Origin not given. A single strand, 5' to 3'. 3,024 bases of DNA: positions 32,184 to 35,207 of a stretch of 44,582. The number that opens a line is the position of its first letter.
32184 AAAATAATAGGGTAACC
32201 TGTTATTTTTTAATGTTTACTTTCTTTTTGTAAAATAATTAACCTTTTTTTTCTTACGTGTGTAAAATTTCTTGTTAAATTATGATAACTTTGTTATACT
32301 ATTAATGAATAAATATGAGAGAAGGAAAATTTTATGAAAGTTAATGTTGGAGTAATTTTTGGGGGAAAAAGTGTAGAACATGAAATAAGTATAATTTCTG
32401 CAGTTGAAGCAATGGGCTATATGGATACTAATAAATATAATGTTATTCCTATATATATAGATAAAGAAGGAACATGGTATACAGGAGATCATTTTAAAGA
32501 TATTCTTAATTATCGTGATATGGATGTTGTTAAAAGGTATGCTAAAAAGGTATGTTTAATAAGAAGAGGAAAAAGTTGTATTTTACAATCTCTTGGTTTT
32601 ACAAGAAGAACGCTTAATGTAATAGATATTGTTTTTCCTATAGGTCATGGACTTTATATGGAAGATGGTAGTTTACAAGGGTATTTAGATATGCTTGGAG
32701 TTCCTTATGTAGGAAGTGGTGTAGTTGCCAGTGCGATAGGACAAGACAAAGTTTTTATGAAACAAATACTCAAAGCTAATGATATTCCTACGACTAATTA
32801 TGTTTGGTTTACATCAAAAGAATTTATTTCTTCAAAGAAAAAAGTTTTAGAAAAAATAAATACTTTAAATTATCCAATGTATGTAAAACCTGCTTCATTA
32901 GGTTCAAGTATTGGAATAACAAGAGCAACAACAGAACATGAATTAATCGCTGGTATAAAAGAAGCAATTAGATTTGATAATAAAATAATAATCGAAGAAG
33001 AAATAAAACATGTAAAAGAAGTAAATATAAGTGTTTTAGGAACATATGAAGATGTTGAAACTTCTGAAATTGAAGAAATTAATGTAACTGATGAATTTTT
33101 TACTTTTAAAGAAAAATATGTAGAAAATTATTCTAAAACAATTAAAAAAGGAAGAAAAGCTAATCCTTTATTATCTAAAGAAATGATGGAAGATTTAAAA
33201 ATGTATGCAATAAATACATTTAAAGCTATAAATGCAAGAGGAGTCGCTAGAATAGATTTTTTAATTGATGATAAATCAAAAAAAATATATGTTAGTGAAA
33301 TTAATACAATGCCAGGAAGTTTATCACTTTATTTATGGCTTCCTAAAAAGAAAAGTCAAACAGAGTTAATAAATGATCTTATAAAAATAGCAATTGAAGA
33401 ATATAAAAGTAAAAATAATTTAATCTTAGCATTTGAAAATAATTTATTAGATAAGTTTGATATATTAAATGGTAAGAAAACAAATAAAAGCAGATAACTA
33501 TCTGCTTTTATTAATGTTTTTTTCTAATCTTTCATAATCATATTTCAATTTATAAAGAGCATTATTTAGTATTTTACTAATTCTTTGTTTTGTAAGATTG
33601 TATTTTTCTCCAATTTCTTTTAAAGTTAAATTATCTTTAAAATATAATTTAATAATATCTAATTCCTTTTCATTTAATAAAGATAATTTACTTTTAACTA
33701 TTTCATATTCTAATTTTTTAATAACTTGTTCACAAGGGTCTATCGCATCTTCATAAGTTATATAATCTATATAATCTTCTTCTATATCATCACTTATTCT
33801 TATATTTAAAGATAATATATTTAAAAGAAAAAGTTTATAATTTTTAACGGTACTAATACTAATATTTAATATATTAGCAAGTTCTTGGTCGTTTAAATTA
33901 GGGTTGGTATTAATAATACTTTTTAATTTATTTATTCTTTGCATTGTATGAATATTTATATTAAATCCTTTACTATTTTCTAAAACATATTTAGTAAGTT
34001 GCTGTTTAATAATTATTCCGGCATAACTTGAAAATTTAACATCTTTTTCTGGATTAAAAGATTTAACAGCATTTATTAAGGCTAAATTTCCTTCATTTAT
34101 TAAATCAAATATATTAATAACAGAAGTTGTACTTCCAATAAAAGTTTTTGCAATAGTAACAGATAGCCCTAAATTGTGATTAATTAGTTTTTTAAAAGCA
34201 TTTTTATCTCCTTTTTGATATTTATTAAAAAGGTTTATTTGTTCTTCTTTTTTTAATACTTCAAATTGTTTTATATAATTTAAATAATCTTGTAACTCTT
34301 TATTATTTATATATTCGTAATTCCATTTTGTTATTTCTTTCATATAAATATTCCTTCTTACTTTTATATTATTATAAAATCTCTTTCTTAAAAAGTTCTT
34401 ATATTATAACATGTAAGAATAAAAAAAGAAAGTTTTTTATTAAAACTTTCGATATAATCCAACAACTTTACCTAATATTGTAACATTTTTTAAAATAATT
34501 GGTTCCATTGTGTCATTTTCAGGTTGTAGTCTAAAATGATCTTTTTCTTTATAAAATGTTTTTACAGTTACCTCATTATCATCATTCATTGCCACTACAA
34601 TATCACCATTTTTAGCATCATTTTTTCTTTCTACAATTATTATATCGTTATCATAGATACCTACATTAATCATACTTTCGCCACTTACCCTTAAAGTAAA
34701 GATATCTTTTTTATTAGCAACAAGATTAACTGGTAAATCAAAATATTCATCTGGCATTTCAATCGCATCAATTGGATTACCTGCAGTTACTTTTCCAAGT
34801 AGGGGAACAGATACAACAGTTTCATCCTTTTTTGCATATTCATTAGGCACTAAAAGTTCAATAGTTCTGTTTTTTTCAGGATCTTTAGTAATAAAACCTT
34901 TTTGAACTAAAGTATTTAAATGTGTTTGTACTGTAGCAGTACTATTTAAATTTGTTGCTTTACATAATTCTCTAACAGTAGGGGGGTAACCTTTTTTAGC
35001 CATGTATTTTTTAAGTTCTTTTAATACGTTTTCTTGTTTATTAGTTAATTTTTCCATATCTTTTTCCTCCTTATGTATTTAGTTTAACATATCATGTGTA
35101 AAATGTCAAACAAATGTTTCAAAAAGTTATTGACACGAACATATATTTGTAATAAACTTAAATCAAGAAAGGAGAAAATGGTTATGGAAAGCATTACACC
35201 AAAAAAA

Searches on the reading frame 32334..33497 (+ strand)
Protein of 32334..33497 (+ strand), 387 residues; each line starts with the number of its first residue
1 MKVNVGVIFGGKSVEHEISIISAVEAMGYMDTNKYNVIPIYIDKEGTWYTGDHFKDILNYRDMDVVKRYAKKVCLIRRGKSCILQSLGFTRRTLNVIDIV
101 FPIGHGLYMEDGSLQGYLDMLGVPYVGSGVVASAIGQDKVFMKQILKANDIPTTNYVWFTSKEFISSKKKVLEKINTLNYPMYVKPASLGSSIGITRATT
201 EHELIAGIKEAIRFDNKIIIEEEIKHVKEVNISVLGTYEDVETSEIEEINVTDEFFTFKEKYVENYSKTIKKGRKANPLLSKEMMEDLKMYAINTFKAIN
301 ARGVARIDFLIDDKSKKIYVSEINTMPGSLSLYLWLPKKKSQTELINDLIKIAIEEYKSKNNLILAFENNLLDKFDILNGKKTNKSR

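Call 66: search_protein_families(library=pfam, proteins=[window:32334-33497:+], max_evalue=0.001)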
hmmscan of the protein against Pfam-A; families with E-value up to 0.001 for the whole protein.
window:32334-33497:+ (387 aa): 5 families
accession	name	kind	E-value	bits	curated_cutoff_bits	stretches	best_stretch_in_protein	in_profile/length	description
PF07478.18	Dala_Dala_lig_C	-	9e-45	153.1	24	1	145-340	1-191/204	D-ala D-ala ligase C-terminus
PF01820.27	Dala_Dala_lig_N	-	7.7e-31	107.6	34.6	1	4-128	1-121/121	D-ala D-ala ligase N-terminus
PF02786.22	CPSase_L_D2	-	1.1e-10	41.8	19.8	1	138-325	1-178/211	Carbamoyl-phosphate synthase L chain, ATP binding domain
PF01071.24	GARS_A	-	1.9e-05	25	27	1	138-235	2-99/194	Phosphoribosylglycinamide synthetase, ATP-grasp (A) domain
PF02222.28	ATP-grasp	-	8.8e-05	22.7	27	1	145-239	2-91/179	ATP-grasp domain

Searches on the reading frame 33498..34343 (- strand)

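Call 66: search_protein_families(library=pfam, proteins=[window:33498-34343:-], max_evalue=0.001)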
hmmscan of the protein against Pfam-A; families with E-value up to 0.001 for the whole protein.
window:33498-34343:- (281 aa): 7 families
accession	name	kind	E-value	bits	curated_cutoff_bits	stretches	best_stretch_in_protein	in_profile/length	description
PF04545.22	Sigma70_r4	-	4.2e-16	58.6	24.1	1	220-267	2-49/50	Sigma-70, region 4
PF04542.20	Sigma70_r2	-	1.9e-09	37.6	24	1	53-121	1-66/71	Sigma-70 region 2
PF13412.12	HTH_24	-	2.6e-05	24.1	21.9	0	143-168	11-36/48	Winged helix-turn-helix DNA-binding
PF04297.20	UPF0122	-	4.5e-05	24.1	22.7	1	221-271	16-65/101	Putative helix-turn-helix protein, YlxM / p13 like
PF04539.22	Sigma70_r3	-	9.6e-05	22.9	25.3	0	152-206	23-77/78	Sigma-70 region 3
PF08279.18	HTH_11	-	0.0002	21.6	25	0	140-169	5-35/55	HTH domain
PF01047.28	MarR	-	0.00071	19.9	24.6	0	143-166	11-34/59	MarR family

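Call 72: search_protein_families(library=ncbifam, max_evalue=0.00001, proteins=[window:33498-34343:-])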
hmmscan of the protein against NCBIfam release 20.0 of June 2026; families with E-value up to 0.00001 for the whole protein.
window:33498-34343:- (281 aa): 49 families (the best 25 are shown)
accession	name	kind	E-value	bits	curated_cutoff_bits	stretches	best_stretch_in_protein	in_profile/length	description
TIGR02394.1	rpoS_proteo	equivalog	1.6e-38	132.9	378.7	1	11-272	9-276/285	RNA polymerase sigma factor RpoS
TIGR02997.1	Sig70-cyanoRpoD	subfamily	1.7e-35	122.8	384.5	1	35-267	62-298/298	RNA polymerase sigma factor, RpoD/SigA family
TIGR02393.1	RpoD_Cterm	equivalog_domain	1.8e-34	119.4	354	1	50-269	2-227/238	RNA polymerase sigma factor RpoD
NF006666.0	PRK09210.1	equivalog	3e-34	118.9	572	1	17-268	101-358/370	RNA polymerase sigma factor RpoD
NF004207.0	PRK05657.1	equivalog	8.1e-33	114.1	394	1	15-268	56-315/329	RNA polymerase sigma factor RpoS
NF005143.0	PRK06596.1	subfamily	2.4e-30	106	241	1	12-268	11-279/285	RNA polymerase factor sigma-32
TIGR02392.1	rpoH_proteo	equivalog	2.6e-30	106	323.1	1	16-268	2-266/270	RNA polymerase sigma factor RpoH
NF005920.0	PRK07921.1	subfamily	2.8e-30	105.5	464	1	31-268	74-316/328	RNA polymerase sigma factor SigB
NF004208.0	PRK05658.1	equivalog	1.1e-29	103.9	555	1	14-268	355-618/631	RNA polymerase sigma factor RpoD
NF041931.2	MzaA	equivalog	2.1e-29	102.9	800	1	22-269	450-704/726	MZA anti-phage system associated sigma-70 family RNA polymerase sigma factor MzaA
NF004561.0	PRK05901.1-3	equivalog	1.2e-26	93.9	582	1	44-267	295-524/537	RNA polymerase sigma factor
TIGR02479.1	FliA_WhiG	subfamily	2.6e-26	92.7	189.6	1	62-267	10-220/224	FliA/WhiG family RNA polymerase sigma factor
TIGR02937.1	sigma70-ECF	superfamily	2.6e-26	92.2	42.9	1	49-267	2-162/165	sigma-70 family RNA polymerase sigma factor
NF005643.0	PRK07406.1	equivalog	3.6e-26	92.1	500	1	33-268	145-385/397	RNA polymerase sigma factor RpoD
NF004560.0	PRK05901.1-1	equivalog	2.2e-25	89.7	711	1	31-268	262-504/516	RNA polymerase sigma factor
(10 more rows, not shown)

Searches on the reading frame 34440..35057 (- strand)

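Call 66: search_protein_families(library=pfam, proteins=[window:34440-35057:-], max_evalue=0.001)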
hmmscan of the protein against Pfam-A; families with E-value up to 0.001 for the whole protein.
window:34440-35057:- (205 aa): 5 families
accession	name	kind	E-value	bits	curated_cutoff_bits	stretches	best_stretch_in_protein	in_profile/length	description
PF00717.28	Peptidase_S24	-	1.4e-34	118.7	23.3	1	85-199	1-116/116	Peptidase S24-like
PF01726.22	LexA_DNA_bind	-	7.6e-21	74.1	23.7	1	1-65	1-65/65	LexA DNA binding domain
PF13730.12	HTH_36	-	6.4e-06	26.3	25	1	7-56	6-55/55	Helix-turn-helix domain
PF12802.13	MarR_2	-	0.00011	22.8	27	1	25-60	20-56/61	MarR family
PF21984.2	DnaD_N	-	0.00046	20.8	27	1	4-63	14-72/101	DnaD N-terminal domain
